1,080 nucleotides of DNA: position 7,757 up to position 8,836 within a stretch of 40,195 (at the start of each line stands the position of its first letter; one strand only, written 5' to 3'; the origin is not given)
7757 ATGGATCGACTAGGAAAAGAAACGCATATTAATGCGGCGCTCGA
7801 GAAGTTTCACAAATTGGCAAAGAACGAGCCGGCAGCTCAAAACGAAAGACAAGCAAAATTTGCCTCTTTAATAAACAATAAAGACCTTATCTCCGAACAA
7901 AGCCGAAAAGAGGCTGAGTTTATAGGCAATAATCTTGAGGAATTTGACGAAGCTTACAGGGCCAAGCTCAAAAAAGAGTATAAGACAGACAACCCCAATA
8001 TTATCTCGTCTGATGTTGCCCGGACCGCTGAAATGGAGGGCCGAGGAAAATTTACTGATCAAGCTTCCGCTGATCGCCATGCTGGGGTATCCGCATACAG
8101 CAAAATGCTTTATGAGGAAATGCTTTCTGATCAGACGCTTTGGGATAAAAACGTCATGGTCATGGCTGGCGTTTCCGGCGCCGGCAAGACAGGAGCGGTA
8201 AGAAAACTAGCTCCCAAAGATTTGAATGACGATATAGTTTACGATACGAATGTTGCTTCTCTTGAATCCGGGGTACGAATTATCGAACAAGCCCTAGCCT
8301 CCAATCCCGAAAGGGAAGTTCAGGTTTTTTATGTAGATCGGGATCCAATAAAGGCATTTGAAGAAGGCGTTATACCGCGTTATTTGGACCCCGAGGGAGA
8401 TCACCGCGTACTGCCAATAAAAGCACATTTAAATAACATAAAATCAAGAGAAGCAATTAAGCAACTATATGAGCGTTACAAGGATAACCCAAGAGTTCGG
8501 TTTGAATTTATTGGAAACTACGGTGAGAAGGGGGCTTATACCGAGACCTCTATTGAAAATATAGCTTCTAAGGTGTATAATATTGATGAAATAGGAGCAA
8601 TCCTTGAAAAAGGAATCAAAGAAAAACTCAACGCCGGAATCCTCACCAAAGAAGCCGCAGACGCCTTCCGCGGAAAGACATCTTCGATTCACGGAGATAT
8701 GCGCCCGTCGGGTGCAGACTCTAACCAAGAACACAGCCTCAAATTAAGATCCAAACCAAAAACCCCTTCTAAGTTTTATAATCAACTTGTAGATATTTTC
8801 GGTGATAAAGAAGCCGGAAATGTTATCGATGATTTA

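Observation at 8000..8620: A zeta-toxin-like kinase module sits inside the giant ejected internal virion protein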

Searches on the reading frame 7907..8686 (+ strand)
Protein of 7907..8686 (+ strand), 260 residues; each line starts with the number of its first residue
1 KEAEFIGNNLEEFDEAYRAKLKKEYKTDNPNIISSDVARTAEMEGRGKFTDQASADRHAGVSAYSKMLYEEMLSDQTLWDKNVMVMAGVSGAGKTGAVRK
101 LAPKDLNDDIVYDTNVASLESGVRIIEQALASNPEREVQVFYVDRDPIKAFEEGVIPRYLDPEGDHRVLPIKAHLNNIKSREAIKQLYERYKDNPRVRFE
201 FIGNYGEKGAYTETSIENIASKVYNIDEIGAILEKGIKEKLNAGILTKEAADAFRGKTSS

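Call 4: search_protein_families(library=pfam, proteins=[window:7907-8680:+], max_evalue=1)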
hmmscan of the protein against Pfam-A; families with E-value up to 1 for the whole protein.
window:7907-8680:+ (258 aa): 6 families
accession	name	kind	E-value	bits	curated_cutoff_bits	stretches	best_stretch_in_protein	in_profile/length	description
PF06414.18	Zeta_toxin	-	0.0011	18.9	22.3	0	81-102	16-37/199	Zeta toxin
PF20720.3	nSTAND3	-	0.0035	17.5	27.2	1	76-144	12-72/155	Novel STAND NTPase 3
PF03193.22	RsgA_GTPase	-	0.017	15.4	30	1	64-104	89-129/174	RsgA GTPase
PF00448.28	SRP54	-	0.019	15.1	22.7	1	82-103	2-23/196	SRP54-type protein, GTPase domain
PF05272.17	VapE-like_dom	-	0.033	14.1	25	0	81-110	51-80/217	Virulence-associated protein E-like domain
PF13671.12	AAA_33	-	0.09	13.5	27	1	83-102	1-20/143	AAA domain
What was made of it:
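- On Zeta-toxin kinase superfamily (Pfam PF06414), ng_zeta1 subclass: The window domain alone is sub-threshold in Pfam (18.9 < 22.3 bits; call 4).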

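Call 5: search_protein_families(library=phrogs, proteins=[window:7907-8680:+], max_evalue=0.01)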
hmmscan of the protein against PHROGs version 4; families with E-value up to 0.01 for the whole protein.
window:7907-8680:+ (258 aa): 0 families

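Call 6: find_homologous_proteins(query=window:7907-8686:+)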
Query window:7907-8686:+ (260 aa): 34 proteins with E <= 0.001 among 1481 candidates.
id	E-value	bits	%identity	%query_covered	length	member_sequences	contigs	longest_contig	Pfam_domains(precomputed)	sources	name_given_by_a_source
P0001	1.5e-30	125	37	90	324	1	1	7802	PF06414.19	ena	-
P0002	1.9e-26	111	34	95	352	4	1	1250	PF06414.19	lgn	-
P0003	1.3e-25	109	36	87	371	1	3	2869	PF06414.19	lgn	-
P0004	3.4e-25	107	36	95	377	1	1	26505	PF06414.19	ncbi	-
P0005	3.1e-24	104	32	94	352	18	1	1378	PF06414.19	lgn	-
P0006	5.6e-24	103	33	95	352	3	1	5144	PF06414.19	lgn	-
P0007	9.9e-24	102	33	85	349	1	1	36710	PF06414.19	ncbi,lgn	-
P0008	1.4e-23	102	33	85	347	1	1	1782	PF06414.19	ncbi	-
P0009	2.8e-23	101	34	97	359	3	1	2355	PF06414.19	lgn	-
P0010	3.1e-23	101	38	67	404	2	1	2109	PF06414.19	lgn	-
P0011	1.0e-22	99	36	92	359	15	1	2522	PF06414.19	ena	-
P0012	1.4e-22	99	33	86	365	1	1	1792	PF06414.19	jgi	-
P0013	2.1e-21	95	35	92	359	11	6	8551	PF06414.19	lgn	-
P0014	3.4e-21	94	30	95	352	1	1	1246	PF06414.19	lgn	-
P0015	3.9e-21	94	35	91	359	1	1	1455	PF06414.19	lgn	-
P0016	6.4e-21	93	35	92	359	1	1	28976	PF06414.19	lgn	-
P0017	6.9e-21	93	34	87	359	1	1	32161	PF06414.19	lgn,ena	-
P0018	8.6e-21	93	35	92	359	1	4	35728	PF06414.19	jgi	jgi:ribosomal protein S8E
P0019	2.5e-20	91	36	85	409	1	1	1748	PF06414.19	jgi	jgi:hypothetical protein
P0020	3.0e-20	91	34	84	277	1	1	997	PF06414.19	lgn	-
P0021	3.4e-19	88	34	78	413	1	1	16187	PF06414.19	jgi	jgi:hypothetical protein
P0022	3.5e-19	87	30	85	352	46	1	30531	PF06414.19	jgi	jgi:hypothetical protein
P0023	6.9e-19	86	35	85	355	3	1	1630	PF06414.19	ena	-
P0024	8.8e-19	86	34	76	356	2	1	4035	PF06414.19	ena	-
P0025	2.6e-18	85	30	82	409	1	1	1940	PF06414.19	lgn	-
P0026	1.1e-17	83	35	72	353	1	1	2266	PF06414.19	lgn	-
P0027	2.0e-16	78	31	88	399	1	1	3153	PF06414.19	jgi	jgi:hypothetical protein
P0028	2.6e-15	75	33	70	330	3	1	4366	PF06414.19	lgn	-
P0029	3.4e-15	74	33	68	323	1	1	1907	PF06414.19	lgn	-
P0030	3.6e-15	74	36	63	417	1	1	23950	PF06414.19,PF01464.26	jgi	jgi:hypothetical protein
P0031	3.9e-15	74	33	68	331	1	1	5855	PF06414.19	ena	-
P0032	9.7e-15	73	30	77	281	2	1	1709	PF06414.19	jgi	jgi:hypothetical protein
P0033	4.9e-14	71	30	86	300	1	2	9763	PF06414.19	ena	-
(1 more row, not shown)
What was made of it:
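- Checked: 34 homologs at E 1e-30 to 9e-8 all but one carry a precomputed Pfam Zeta_toxin hit (call 6).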

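Call 9: search_solved_structures(query=A1, max_evalue=1, show_alignments=3)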
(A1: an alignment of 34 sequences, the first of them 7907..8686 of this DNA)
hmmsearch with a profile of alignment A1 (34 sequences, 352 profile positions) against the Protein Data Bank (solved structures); distinct sequences matched with E-value up to 1: 20.
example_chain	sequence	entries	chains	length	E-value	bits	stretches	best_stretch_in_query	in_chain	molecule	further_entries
6eph_B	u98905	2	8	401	6.8e-22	81.8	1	98-351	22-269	Zeta_1 toxin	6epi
6epg_B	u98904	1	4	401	1.9e-20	77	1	98-351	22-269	Zeta_1 toxin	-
3rku_A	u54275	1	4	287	0.022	17.6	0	172-225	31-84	Oxidoreductase YMR226C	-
4c7o_A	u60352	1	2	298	0.13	15.1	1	174-196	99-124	SIGNAL RECOGNITION PARTICLE PROTEIN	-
7o9g_A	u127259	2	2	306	0.14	15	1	174-196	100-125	Signal recognition particle protein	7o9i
2j28_9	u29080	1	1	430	0.16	14.8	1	174-196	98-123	Signal recognition particle protein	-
2xxa_A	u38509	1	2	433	0.2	14.5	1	174-196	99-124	SIGNAL RECOGNITION PARTICLE PROTEIN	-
5gah_i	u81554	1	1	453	0.21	14.4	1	174-196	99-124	Signal recognition particle protein Ffh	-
5nco_i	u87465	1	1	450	0.21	14.4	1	174-196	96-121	Signal recognition particle protein,Signal recognition particle protein,Signal recognition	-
5gad_i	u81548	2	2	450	0.22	14.3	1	174-196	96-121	Signal recognition particle protein Ffh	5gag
6bge_A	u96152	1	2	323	0.23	14.3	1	174-206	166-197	VirB11-like protein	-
1g6o_A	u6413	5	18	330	0.24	14.2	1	174-206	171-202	CAG-ALPHA | virB11 homolog | Cag-alfa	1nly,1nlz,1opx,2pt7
5gaf_i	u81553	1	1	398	0.25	14.1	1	174-196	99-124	Signal recognition particle protein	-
2px0_A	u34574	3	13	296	0.37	13.6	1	174-206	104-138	Flagellar biosynthesis protein flhF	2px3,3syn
6nak_D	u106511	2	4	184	0.44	13.4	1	164-206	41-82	TsaE | ATPase YjeE, predicted to have essential role in cell wall biosynthesis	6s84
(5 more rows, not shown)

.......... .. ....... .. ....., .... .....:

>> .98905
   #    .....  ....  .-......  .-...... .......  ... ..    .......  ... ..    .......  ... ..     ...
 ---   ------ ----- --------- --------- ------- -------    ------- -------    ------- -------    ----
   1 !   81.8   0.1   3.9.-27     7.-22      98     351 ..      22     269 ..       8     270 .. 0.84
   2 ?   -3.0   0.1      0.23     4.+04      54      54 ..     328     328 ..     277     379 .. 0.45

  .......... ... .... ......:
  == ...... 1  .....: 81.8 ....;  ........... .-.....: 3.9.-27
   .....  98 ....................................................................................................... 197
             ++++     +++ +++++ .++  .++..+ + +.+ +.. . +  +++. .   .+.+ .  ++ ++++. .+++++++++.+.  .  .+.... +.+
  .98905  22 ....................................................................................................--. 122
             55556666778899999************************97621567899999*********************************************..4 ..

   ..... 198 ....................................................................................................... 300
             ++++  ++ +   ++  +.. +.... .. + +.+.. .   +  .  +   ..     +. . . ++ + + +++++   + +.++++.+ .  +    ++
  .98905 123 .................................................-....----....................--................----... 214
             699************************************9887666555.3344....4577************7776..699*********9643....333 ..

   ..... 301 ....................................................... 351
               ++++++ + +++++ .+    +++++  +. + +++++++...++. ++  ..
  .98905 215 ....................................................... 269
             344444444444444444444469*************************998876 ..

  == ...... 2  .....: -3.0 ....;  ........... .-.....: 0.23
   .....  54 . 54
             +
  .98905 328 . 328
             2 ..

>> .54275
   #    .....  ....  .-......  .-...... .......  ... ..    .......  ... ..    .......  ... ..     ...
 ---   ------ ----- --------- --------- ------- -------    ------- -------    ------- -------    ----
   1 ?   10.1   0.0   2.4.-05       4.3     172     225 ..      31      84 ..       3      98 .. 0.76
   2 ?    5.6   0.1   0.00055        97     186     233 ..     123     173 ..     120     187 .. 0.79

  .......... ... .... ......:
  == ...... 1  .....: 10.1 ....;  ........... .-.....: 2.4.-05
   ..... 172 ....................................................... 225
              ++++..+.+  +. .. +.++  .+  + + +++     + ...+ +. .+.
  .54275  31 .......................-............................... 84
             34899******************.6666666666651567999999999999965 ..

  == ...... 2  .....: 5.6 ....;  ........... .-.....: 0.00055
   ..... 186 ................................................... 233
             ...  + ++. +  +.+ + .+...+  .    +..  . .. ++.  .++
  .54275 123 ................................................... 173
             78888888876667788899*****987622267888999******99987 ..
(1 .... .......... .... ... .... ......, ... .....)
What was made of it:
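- On Zeta-toxin kinase superfamily (Pfam PF06414), ng_zeta1 subclass: Their profile hits ng_zeta1 at E 6.8e-22 (call 9).
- Checked: Their profile hits PDB 6EPH at E=6.8e-22 (call 9).
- The next hit is at E 0.02 (call 9).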

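Call 11: search_protein_families(library=pfam, alignment_id=A1, max_evalue=0.01)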
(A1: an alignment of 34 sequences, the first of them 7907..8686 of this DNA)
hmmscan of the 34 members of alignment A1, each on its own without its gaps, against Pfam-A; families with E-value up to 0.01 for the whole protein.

A. member 1, window:7907-8686:+ (260 aa): 2 families
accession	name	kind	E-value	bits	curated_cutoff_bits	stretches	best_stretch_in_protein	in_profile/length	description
PF06414.18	Zeta_toxin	-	0.0012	18.8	22.3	0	81-102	16-37/199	Zeta toxin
PF20720.3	nSTAND3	-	0.0036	17.5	27.2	1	76-144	12-72/155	Novel STAND NTPase 3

B. families by the number of members that match (of 34 scanned): 11 families
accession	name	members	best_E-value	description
PF06414.18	Zeta_toxin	34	5.8e-17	Zeta toxin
PF00437.27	T2SSE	7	0.00043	Type II/IV secretion system protein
PF10412.15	TrwB_AAD_bind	2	0.0028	Type IV secretion-system coupling protein DNA-binding domain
PF12775.13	AAA_7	2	0.0066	P-loop containing dynein motor region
PF01464.25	SLT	1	2.5e-11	Transglycosylase SLT domain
PF25199.1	nSTAND_NTPase5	1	0.0027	Novel STAND NTPase 5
PF07697.16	7TMR-HDED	1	0.0028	7TM-HD extracellular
PF20720.3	nSTAND3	1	0.0036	Novel STAND NTPase 3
PF18427.7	DDR_swiveling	1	0.007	DD-reactivating factor swiveling domain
PF00225.29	Kinesin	1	0.0083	Kinesin motor domain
PF20837.2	P1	1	0.0095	Major inner capsid protein P1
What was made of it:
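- On Zeta-toxin kinase superfamily (Pfam PF06414), ng_zeta1 subclass: However, all 34 sequences of A1 (33 homologs plus the window domain) match Zeta_toxin at E<=0.01 (best E 6e-17; call 11).
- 34 homologs; 33 carry a precomputed Pfam Zeta_toxin hit, and all 34 match it at E<=0.01 when rescanned (calls 6, 11).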

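Call 18: predict_structure(alignment_id=A1)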
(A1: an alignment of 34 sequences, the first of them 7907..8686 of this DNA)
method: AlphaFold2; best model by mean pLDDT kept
length: 260 residues; sequences in the alignment: 34
mean_pLDDT: 86.1   pTM: 0.83
mean pLDDT of the five models: 86.1, 82.9, 81.6, 79.4, 78.8
residues with pLDDT >= 90: 140; 70-90: 91; 50-70: 23; < 50: 6
segments of 3 or more residues with pLDDT < 50: 1-3
pLDDT, mean of each block of 10 residues (from residue 1): 58 81 78 84 62 62 87 93 92 88 77 90 96 96 94 92 82 90 95 97 89 93 92 97 95 79
secondary structure, 60 per line:
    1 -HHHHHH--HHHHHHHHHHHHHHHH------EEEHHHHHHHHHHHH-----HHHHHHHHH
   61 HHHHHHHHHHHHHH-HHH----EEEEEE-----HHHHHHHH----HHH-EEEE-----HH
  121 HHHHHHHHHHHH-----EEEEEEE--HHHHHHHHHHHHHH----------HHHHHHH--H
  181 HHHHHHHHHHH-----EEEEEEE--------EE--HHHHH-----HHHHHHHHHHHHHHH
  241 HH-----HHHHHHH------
elements in order: H2-7 H10-25 E32-34 H35-46 H52-74 E83-88 H94-101 E110-113 H119-132 E138-144 H147-160 H171-177 H180-191 E197-203 H216-220 H226-242 H248-254
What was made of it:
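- On Zeta-toxin kinase superfamily (Pfam PF06414), ng_zeta1 subclass: AF2 model pLDDT 86 (call 18).
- AF2 model pLDDT 86, pTM 0.83 (call 18). The AF2 model is confident (call 18).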

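Call 22: fold_search(model_id=the predicted structure, library=pdb)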
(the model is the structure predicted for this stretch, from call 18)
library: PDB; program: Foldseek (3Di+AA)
matches with E <= 10: 1302; with E <= 0.001: 13
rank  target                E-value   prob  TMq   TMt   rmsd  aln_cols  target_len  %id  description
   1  6eph_B                1.4e-10  1.00  0.69  0.48   6.1       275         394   18  Structure of the epsilon_1 / zeta_1 antitoxin toxin system from Neisseria gonorrhoeae in complex with UNAM. (released 2018-05-02)
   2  6epi_F                2.1e-10  1.00  0.72  0.49   5.8       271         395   18  Structure of the epsilon_1 / zeta_1 antitoxin / toxin system from Neisseria gonorrhoeae in complex with UNAM-4P. (released 2018-05-02)
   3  6epg_H                6.4e-10  1.00  0.72  0.49   5.8       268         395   19  Structure of the epsilon_1 / zeta_1 antitoxin / toxin system from Neisseria gonorrhoeae. (released 2018-05-02)
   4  6epg_F                2.0e-09  1.00  0.70  0.48   6.7       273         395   16  Structure of the epsilon_1 / zeta_1 antitoxin / toxin system from Neisseria gonorrhoeae. (released 2018-05-02)
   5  6epg_B                2.3e-09  1.00  0.69  0.48   6.0       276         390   17  Structure of the epsilon_1 / zeta_1 antitoxin / toxin system from Neisseria gonorrhoeae. (released 2018-05-02)
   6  6epg_D                4.3e-09  1.00  0.70  0.48   6.3       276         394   16  Structure of the epsilon_1 / zeta_1 antitoxin / toxin system from Neisseria gonorrhoeae. (released 2018-05-02)
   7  4z8v_A                2.4e-04  1.00  0.44  0.36   7.4       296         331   14  CRYSTAL STRUCTURE OF AVRRXO1-ORF1:-ORF2 COMPLEX, NATIVE. (released 2015-09-23)
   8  3q8x_B                2.7e-04  1.00  0.43  0.41  12.2       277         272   14  Structure of a toxin-antitoxin system bound to its substrate (released 2011-03-09)
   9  3q8x_D                3.3e-04  1.00  0.46  0.44   9.0       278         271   13  Structure of a toxin-antitoxin system bound to its substrate (released 2011-03-09)
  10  4z8t_A                3.3e-04  1.00  0.43  0.34   8.4       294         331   13  CRYSTAL STRUCTURE OF AvrRxo1-ORF1:AvrRxo1-ORF2 WITH SULPHATE IONS (released 2015-09-23)
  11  1gvn_B                3.9e-04  1.00  0.44  0.43   7.7       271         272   10  Crystal Structure of the Plasmid Maintenance System epsilon/zeta: Meachnism of toxin inactivation and toxin function (released 2003-01-29)
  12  1gvn_D                4.5e-04  1.00  0.47  0.46   8.3       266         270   12  Crystal Structure of the Plasmid Maintenance System epsilon/zeta: Meachnism of toxin inactivation and toxin function (released 2003-01-29)
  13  4z8q_A                5.3e-04  1.00  0.43  0.35   8.0       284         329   13  CRYSTAL STRUCTURE OF AvrRxo1-ORF1:AvrRxo1-ORF2 COMPLEX, SELENOMETHIONINE SUBSTITUTED. (released 2015-09-23)
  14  9g4t                  1.2e-03  0.80  0.24  0.16  21.5       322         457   11  Beta carbonic anhydrase CsoSCA from the Halothiobacillus neapolitanus alpha-carboxysome (released 2025-07-30)
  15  4z8u_A                2.2e-03  1.00  0.44  0.35   7.3       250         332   12  CRYSTAL STRUCTURE OF AvrRxo1-ORF1:-ORF2 WITH ATP (released 2015-09-23)
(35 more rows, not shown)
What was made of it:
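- On Zeta-toxin kinase superfamily (Pfam PF06414), ng_zeta1 subclass: The Foldseek top 13 PDB hits are all ng_zeta1, AvrRxo1 or zeta (call 22).
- Closest known: Classical zeta/PezT toxins. Same: They are significant but weaker Foldseek hits (E 2e-4 to 2e-2, TM 0.37-0.47; call 22).
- Then AvrRxo1, zeta and PezT (call 22). AvrRxo1 is the next-best structural neighbour after ng_zeta1 (4z8v, E 2e-4; call 22). Similarity to ng_zeta1 is much stronger than to AvrRxo1 (TM 0.7 versus 0.44; call 22).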

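Call 26: find_encoding_contigs(protein=P0007, flank=10000, max_places=3)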
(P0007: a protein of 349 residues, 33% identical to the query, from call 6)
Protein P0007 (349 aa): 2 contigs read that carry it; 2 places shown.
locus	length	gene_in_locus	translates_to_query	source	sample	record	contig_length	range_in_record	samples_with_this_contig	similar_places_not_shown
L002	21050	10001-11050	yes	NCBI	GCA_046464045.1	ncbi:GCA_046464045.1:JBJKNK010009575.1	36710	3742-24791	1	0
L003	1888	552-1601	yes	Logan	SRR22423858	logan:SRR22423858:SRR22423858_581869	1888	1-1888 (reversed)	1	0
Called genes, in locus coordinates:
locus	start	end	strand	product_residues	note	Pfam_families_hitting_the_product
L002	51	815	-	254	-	PF12705:PDDEXK_1 (faint)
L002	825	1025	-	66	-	-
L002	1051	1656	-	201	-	-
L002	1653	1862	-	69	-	-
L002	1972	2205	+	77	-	PF15943:YdaS_toxin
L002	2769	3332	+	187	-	PF18847:LPD29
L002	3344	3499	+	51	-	-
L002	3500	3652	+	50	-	-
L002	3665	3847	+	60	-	-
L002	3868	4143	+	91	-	-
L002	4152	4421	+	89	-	-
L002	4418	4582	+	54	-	-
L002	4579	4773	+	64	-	-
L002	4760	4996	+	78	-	PF20189:DUF6552 (weak)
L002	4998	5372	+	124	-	-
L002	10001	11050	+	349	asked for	PF06414:Zeta_toxin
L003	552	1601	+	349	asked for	PF06414:Zeta_toxin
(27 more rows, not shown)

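Call 27: find_encoding_contigs(protein=P0030, flank=10000, max_places=3)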
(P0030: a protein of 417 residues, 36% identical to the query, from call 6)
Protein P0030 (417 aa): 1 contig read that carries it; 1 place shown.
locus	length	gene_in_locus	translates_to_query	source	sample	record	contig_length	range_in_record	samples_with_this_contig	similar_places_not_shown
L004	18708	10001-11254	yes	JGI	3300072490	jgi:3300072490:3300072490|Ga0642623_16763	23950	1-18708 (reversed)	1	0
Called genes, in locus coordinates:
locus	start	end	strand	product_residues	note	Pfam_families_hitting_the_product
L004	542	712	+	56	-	-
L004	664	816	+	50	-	-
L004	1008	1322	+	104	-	-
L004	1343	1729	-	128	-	-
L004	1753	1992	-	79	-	-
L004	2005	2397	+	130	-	-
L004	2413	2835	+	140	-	-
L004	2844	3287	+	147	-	-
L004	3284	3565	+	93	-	-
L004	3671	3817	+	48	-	-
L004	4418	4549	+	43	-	-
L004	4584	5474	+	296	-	-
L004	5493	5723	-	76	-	-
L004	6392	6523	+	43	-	-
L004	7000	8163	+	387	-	-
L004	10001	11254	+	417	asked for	PF01464:SLT, PF06414:Zeta_toxin (faint)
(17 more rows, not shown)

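Call 31: find_encoding_contigs(protein=P0018, flank=10000, max_places=2)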
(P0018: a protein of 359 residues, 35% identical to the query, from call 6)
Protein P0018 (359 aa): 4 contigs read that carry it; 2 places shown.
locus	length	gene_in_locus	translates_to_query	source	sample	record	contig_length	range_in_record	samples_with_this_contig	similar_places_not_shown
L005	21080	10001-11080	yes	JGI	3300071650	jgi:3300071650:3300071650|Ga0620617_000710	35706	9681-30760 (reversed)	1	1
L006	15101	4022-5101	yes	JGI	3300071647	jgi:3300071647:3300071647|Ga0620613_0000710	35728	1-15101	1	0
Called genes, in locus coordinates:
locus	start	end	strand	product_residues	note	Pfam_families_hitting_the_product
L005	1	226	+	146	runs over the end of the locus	-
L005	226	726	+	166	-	-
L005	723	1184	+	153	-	PF08291:Peptidase_M15_3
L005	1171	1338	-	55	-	-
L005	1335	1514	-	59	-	-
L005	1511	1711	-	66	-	PF14090:HTH_39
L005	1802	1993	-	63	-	-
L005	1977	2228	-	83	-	-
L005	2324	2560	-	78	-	-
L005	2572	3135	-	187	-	PF18847:LPD29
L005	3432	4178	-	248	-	-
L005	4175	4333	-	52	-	PF22811:Zn_ribbon_NrdR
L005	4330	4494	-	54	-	-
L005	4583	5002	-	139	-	-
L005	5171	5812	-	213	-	-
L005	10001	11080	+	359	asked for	PF06414:Zeta_toxin (weak)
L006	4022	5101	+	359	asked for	PF06414:Zeta_toxin (weak)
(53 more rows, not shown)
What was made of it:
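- Stand-alone family members sit next to terminase and late genes in other phages (calls 26, 31).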

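Call 44: search_protein_representatives(alignment_id=A1)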
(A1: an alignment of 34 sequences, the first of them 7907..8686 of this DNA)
Query: 34 sequences, 352 profile positions. Proteins with E-value up to 0.001 (for the whole library): 3096; up to 1e-10: 2362; up to 1e-30: 1401. The best 150 are listed.
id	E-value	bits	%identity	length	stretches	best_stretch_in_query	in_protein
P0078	4.9e-137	473.7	-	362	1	1-350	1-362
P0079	2.0e-135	468.4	-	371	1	1-351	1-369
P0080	4.5e-115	401.5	-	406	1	44-350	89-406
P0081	1.3e-114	399.9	-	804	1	47-351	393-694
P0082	7.7e-114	397.4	-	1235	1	90-351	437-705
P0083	1.0e-113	397.0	-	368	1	67-351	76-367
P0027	1.9e-112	392.8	-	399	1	70-351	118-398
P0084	3.0e-112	392.2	-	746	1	79-351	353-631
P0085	5.2e-112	391.4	-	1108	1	75-351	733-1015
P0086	6.5e-112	391.1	-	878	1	90-350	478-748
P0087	8.1e-112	390.7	-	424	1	93-350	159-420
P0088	2.2e-111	389.4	-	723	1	90-351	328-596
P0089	3.9e-111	388.5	-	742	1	44-351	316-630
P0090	4.1e-111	388.4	-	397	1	76-351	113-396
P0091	5.3e-111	388.1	-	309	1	91-351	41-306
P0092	5.5e-111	388.0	-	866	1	91-351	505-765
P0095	6.7e-110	384.4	-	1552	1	44-351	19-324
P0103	4.5e-109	381.7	-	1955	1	44-351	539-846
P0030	1.8e-102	360.0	-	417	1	6-305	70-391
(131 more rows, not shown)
